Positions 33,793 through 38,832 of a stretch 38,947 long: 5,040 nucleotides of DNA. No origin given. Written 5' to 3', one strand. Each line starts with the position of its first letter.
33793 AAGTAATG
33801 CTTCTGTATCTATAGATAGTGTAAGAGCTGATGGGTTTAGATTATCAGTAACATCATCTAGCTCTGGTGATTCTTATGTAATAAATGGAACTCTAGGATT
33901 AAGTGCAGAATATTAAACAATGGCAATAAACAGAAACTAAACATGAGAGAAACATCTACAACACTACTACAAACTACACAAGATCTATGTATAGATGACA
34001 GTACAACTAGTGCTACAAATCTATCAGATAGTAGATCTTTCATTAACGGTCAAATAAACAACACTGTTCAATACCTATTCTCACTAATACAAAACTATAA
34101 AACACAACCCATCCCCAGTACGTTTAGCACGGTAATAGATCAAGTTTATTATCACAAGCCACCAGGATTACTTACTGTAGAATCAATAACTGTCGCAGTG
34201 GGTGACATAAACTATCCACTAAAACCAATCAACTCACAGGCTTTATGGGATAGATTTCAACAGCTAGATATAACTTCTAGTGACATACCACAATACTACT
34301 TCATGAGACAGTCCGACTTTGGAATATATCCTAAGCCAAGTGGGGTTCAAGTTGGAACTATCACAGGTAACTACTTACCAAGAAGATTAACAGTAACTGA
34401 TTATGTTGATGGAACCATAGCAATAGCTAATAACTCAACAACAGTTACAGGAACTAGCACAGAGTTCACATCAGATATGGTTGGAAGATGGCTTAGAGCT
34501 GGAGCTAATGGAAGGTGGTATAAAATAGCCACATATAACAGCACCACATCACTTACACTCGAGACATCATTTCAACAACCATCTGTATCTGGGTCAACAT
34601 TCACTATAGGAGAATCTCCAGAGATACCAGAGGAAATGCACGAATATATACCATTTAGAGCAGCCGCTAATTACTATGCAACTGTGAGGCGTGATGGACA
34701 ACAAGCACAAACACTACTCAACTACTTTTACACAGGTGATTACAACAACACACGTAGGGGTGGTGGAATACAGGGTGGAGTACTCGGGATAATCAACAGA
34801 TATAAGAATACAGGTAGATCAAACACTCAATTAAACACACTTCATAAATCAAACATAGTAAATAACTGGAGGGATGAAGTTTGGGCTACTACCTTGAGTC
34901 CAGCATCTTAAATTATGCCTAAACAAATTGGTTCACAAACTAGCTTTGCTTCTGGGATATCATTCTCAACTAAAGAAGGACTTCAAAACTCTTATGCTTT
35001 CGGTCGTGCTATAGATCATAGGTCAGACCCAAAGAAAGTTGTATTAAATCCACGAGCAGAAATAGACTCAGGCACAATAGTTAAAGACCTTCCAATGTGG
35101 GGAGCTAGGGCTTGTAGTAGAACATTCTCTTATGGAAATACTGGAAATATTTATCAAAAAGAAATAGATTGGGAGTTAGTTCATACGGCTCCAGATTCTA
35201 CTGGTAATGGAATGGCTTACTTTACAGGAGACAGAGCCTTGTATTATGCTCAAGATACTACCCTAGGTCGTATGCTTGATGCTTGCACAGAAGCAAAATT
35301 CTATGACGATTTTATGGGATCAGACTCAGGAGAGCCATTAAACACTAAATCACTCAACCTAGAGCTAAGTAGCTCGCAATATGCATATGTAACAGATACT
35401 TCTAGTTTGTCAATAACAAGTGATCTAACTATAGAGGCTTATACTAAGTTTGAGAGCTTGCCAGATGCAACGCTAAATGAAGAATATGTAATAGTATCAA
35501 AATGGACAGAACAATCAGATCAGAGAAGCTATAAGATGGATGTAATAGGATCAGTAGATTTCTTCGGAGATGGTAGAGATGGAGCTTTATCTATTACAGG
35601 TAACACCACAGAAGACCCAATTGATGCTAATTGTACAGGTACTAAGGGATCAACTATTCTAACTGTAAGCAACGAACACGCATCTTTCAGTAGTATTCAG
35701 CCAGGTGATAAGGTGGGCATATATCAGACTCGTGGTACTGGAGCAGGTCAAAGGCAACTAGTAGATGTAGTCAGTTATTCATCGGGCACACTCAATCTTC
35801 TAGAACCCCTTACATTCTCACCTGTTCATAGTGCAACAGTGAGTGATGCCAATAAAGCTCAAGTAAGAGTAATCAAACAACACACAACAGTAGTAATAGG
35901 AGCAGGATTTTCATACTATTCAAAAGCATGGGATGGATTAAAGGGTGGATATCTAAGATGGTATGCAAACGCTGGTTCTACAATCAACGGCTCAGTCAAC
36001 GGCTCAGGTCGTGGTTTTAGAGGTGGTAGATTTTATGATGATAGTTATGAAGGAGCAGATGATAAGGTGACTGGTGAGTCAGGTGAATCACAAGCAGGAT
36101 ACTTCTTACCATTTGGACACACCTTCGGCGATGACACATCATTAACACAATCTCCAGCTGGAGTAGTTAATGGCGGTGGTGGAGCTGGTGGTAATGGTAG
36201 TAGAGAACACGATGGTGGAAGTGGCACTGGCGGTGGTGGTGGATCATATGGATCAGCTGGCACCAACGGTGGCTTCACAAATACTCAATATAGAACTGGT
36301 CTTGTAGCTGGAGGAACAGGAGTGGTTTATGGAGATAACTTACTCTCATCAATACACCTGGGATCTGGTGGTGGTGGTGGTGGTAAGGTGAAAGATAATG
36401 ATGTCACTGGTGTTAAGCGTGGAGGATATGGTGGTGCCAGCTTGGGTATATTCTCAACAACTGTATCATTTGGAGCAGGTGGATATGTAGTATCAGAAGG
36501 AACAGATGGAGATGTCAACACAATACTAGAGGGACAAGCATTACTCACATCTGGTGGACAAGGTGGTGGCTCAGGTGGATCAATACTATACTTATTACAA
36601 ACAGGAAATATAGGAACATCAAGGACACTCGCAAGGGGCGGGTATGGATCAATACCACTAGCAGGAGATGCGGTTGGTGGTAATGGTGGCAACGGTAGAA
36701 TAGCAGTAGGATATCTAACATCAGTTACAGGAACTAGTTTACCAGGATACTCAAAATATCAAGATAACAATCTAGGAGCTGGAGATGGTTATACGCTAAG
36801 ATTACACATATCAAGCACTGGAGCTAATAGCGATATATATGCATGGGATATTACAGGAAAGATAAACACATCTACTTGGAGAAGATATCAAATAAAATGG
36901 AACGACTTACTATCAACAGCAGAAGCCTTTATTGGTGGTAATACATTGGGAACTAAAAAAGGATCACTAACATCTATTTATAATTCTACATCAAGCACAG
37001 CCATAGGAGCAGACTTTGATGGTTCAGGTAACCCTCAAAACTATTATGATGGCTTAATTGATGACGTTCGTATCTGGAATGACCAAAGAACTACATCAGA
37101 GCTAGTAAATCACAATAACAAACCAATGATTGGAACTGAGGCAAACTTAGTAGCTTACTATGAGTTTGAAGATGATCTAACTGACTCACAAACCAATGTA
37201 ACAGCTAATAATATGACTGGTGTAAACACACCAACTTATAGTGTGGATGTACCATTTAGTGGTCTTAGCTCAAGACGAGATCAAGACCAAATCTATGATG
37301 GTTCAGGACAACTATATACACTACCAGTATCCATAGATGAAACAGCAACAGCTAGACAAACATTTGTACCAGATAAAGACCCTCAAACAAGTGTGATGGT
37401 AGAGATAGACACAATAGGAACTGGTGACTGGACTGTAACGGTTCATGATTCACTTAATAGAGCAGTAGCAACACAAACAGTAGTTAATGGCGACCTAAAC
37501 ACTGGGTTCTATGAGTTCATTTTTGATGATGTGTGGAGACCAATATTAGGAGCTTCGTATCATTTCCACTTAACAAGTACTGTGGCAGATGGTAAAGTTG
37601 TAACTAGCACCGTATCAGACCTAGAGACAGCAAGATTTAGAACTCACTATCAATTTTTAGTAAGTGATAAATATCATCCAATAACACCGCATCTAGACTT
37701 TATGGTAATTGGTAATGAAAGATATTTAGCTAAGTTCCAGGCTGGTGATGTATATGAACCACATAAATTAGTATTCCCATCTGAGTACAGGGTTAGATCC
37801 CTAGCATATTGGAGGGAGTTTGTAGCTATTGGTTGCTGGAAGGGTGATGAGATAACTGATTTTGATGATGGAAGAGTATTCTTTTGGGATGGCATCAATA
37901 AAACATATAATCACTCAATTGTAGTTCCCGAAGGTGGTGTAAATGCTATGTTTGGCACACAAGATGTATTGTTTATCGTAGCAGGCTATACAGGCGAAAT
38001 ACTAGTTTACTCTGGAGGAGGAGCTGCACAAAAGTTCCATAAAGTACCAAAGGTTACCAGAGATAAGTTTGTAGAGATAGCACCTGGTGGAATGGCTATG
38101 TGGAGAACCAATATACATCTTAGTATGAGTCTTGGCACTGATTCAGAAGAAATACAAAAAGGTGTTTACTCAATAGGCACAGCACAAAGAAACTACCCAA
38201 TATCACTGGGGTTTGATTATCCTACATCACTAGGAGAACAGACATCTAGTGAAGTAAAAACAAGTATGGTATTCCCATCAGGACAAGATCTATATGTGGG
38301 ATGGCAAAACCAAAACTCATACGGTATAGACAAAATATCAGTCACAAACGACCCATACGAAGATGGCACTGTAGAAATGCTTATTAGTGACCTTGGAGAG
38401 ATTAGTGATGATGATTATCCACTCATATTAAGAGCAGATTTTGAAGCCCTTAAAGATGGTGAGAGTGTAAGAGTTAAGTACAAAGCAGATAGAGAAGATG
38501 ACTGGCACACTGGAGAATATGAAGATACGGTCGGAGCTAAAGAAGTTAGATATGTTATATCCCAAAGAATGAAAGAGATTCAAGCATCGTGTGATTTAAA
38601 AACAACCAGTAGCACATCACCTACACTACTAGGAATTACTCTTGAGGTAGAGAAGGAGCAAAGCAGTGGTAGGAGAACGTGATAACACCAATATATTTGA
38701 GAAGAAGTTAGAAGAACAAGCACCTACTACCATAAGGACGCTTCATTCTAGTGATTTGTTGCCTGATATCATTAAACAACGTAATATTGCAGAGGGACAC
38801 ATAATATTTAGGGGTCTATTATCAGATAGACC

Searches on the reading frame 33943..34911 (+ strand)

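Call 20: search_protein_families(library=phrogs, proteins=[window:33943-34911:+])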
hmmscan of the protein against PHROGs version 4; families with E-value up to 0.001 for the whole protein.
window:33943-34911:+ (322 aa): 9 families
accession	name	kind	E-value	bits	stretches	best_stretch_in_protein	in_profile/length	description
phrog_2712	-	tail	1.5e-09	37.9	1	154-219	380-445/700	tail fiber protein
phrog_1980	-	tail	1.8e-08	35.2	1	154-222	4-75/449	tail fiber protein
phrog_17834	-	unknown function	8.3e-08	32.6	1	151-221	4-77/458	-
phrog_12714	-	unknown function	3.4e-07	30.2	1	154-225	6-82/568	-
phrog_9922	-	tail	5.6e-07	30.1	1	156-225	3-74/199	minor tail protein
phrog_38424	-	unknown function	7.3e-07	29.3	1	156-223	6-73/488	-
phrog_24607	-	tail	1.1e-05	25.2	1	152-221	3-74/674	tail protein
phrog_6567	-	unknown function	0.0003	21.8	1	152-223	36-107/272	-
phrog_28473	-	tail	0.0009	19.4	0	156-226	13-86/367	tail fiber protein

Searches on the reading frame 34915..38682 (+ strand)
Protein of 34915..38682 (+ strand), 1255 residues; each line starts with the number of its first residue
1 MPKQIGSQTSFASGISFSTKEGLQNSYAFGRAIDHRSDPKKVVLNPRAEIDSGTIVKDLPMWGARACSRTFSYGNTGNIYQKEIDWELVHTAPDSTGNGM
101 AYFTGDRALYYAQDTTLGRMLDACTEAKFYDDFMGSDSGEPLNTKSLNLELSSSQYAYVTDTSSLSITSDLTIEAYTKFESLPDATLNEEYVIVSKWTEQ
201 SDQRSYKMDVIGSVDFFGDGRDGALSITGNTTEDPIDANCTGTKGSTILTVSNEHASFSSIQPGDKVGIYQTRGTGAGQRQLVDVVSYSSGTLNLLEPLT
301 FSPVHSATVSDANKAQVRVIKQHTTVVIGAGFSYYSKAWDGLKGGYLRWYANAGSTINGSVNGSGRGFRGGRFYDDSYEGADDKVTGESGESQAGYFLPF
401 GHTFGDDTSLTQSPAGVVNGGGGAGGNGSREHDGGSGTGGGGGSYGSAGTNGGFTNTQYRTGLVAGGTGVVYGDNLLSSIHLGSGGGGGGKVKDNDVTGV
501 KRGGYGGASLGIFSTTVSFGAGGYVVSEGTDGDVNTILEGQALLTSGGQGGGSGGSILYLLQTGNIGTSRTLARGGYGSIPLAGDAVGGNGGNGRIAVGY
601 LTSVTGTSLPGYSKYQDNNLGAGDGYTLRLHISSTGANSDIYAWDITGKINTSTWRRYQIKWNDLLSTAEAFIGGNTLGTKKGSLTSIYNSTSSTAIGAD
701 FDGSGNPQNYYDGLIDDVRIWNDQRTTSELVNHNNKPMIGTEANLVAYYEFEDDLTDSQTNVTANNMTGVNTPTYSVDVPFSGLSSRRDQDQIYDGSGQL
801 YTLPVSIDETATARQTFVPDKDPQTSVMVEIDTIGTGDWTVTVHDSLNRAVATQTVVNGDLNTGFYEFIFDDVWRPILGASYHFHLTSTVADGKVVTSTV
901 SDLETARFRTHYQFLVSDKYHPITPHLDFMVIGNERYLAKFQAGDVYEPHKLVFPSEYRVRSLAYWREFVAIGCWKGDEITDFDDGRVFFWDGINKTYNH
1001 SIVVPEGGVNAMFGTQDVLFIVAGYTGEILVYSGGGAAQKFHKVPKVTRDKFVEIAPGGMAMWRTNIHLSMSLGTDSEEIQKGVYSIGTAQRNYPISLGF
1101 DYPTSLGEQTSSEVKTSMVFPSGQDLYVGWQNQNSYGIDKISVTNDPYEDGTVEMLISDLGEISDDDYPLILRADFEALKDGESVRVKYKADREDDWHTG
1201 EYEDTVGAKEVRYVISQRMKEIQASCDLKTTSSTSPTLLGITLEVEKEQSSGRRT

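Call 20: search_protein_families(library=phrogs, proteins=[window:34915-38682:+])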
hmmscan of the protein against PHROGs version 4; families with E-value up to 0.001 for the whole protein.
window:34915-38682:+ (1255 aa): 1 family
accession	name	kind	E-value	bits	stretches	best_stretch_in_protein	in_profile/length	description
phrog_21223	-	unknown function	3.7e-07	29.9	1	690-766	141-214/710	-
